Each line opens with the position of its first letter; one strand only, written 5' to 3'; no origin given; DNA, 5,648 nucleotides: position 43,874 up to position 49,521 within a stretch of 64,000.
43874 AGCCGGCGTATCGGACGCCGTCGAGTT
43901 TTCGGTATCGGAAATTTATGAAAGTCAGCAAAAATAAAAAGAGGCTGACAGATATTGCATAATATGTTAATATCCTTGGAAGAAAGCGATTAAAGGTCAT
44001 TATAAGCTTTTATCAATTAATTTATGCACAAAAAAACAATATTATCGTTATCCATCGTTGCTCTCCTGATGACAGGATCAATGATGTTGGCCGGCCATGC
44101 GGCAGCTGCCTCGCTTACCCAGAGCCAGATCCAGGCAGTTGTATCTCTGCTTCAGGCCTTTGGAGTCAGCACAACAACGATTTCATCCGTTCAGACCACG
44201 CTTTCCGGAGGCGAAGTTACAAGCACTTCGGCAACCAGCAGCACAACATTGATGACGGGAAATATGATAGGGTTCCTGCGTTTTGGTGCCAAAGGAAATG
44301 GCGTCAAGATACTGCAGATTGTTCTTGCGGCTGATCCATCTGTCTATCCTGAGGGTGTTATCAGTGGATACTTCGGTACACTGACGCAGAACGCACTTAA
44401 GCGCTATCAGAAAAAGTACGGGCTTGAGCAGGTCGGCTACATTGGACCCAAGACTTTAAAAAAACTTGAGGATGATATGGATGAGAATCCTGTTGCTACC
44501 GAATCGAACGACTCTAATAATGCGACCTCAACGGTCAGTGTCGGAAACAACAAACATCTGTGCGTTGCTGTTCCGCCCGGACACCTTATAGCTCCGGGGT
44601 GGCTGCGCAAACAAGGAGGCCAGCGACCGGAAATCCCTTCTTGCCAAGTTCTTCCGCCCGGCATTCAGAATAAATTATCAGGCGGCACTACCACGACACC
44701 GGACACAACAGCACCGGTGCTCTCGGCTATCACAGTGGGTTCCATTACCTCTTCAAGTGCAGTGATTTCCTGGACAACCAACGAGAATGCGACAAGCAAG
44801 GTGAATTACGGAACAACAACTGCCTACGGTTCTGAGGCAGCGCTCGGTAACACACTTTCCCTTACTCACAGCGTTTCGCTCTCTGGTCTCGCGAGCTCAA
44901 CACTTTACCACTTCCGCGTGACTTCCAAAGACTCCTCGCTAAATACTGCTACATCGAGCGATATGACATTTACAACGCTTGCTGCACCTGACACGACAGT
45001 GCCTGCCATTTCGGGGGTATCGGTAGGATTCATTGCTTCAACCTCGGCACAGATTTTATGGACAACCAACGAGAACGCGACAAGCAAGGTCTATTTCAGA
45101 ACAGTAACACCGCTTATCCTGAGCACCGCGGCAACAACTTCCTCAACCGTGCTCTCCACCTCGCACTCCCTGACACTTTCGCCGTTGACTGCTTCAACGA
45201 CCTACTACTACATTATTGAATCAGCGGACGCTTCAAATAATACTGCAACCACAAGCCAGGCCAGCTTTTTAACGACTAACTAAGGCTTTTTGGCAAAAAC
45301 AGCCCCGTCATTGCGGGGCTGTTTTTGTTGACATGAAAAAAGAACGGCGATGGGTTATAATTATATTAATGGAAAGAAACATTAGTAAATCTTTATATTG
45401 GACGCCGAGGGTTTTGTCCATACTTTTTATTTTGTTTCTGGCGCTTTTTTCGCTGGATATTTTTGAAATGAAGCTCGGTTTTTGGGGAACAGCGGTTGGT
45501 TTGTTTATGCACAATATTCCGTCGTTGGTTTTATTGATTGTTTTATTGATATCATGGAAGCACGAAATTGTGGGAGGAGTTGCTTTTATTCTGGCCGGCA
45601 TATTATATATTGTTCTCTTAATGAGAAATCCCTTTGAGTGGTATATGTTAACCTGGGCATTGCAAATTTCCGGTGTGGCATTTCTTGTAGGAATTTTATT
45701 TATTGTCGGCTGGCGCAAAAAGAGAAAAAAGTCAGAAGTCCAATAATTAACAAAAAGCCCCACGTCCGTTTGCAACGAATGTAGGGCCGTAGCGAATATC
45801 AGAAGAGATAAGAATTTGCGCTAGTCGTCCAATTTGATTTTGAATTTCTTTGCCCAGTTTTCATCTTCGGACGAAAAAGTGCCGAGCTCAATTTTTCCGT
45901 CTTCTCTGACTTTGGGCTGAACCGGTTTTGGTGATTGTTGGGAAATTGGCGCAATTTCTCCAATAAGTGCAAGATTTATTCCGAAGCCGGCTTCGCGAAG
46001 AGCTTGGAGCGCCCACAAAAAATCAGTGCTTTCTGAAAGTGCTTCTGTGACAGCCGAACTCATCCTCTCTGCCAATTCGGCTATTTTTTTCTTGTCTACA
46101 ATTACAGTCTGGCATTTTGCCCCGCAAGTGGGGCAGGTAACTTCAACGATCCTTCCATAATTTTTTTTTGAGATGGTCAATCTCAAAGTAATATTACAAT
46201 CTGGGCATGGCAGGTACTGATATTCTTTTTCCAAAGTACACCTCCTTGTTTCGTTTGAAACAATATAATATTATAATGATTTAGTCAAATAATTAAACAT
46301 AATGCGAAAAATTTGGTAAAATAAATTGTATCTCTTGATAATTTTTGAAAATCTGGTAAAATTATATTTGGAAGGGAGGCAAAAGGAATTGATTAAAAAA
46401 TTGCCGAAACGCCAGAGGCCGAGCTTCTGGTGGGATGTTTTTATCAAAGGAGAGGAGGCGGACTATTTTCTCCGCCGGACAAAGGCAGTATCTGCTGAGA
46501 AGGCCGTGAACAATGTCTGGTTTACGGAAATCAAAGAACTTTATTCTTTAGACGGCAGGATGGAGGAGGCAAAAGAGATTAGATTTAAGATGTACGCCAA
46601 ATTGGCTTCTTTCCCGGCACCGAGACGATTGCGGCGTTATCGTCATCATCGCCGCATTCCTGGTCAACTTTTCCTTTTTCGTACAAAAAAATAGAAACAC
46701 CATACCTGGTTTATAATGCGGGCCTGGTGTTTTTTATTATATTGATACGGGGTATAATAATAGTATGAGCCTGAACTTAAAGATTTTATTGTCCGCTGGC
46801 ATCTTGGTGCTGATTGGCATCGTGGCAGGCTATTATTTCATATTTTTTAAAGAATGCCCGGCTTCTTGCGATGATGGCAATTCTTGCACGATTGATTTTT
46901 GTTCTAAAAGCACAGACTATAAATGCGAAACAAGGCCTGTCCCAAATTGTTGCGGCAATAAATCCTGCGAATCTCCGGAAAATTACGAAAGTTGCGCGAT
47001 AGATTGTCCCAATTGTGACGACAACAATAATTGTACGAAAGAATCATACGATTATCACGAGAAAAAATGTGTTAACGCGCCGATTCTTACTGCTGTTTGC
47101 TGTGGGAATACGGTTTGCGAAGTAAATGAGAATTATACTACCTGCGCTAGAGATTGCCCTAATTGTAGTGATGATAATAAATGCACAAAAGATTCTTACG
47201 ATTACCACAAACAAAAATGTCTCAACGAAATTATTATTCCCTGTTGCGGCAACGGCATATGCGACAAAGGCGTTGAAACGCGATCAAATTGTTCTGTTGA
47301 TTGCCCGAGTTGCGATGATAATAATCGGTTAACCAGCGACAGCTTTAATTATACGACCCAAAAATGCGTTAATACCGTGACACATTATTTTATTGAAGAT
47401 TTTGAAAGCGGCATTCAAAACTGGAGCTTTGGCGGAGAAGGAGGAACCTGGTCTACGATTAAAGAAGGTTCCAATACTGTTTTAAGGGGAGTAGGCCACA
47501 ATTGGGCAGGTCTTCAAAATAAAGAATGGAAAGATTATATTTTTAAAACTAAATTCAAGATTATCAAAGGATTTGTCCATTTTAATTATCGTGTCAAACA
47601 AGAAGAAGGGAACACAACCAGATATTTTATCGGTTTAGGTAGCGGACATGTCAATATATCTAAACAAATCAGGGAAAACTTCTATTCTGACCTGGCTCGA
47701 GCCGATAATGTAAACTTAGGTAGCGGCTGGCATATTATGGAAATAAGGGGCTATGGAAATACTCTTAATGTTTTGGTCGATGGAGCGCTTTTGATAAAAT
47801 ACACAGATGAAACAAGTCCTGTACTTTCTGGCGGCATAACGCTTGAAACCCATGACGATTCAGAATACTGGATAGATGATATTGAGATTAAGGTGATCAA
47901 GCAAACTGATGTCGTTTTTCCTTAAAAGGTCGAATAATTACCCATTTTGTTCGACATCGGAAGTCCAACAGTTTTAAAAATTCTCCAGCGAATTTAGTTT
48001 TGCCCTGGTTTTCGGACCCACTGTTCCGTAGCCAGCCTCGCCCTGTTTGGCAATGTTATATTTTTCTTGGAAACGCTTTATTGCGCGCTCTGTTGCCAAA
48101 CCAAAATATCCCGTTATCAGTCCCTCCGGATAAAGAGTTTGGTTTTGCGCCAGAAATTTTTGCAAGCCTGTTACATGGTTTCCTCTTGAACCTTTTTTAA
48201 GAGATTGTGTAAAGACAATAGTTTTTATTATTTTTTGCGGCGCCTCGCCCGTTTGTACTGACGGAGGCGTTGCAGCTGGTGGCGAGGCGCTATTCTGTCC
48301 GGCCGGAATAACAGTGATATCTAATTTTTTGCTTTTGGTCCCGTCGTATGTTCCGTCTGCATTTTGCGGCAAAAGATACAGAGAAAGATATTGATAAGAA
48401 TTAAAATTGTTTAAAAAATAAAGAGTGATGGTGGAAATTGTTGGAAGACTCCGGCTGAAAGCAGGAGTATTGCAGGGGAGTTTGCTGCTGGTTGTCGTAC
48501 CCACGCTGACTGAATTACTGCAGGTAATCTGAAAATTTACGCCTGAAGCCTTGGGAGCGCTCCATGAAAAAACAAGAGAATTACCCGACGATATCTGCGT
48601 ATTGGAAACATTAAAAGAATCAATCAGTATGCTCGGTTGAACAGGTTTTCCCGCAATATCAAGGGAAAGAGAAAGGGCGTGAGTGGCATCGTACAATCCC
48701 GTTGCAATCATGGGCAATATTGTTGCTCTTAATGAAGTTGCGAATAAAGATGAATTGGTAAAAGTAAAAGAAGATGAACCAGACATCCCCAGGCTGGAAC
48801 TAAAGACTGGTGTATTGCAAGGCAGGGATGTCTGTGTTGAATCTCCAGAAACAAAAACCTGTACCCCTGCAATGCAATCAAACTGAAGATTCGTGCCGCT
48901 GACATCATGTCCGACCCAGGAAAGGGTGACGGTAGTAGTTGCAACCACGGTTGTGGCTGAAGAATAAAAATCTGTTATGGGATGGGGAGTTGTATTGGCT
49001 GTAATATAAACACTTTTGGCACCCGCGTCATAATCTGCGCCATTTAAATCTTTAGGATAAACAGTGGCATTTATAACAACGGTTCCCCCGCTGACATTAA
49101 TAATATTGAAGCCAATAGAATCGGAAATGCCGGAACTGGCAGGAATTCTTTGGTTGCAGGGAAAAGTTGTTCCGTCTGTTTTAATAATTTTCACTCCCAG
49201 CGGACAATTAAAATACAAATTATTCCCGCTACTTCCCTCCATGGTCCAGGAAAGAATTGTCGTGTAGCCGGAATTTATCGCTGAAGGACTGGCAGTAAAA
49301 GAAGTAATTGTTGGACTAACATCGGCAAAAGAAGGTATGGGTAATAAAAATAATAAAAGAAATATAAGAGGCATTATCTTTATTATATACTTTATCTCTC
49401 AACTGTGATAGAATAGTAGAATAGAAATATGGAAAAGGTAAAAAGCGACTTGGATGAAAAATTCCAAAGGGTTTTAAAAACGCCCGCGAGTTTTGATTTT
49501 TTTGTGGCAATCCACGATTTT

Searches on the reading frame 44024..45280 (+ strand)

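Call 42: search_protein_families(library=pfam, proteins=[window:44024-45280:+], max_evalue=0.00001)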
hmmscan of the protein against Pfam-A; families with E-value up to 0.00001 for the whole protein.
window:44024-45280:+ (419 aa): 3 families
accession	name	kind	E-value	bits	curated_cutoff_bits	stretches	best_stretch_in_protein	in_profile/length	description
PF16656.11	Pur_ac_phosph_N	-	4.4e-15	56.4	30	1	236-318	6-93/93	Purple acid Phosphatase, N-terminal domain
PF01471.23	PG_binding_1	-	2.4e-10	40.9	23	1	91-148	2-57/57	Putative peptidoglycan binding domain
PF00041.27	fn3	-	4.1e-07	30.6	25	0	236-307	6-74/84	Fibronectin type III domain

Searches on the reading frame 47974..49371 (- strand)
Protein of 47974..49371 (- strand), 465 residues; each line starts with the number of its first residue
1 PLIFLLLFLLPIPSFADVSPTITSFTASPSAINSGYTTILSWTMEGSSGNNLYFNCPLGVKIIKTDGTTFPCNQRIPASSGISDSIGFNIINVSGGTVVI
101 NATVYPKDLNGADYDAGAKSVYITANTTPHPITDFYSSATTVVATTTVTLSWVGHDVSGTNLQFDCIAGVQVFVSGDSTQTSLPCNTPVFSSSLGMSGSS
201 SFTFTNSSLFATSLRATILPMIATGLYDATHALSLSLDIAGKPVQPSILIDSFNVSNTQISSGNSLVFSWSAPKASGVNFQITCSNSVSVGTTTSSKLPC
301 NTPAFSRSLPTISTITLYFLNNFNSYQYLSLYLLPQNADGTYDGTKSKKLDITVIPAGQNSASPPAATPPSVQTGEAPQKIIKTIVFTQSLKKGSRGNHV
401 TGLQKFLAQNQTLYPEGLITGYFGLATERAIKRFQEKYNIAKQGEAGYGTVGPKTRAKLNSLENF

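Call 42: search_protein_families(library=pfam, proteins=[window:47974-49371:-], max_evalue=0.00001)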
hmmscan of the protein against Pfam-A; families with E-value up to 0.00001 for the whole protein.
window:47974-49371:- (465 aa): 1 family
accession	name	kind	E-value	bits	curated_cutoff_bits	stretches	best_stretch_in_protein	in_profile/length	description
PF01471.23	PG_binding_1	-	1.1e-08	35.5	23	1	397-451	2-54/57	Putative peptidoglycan binding domain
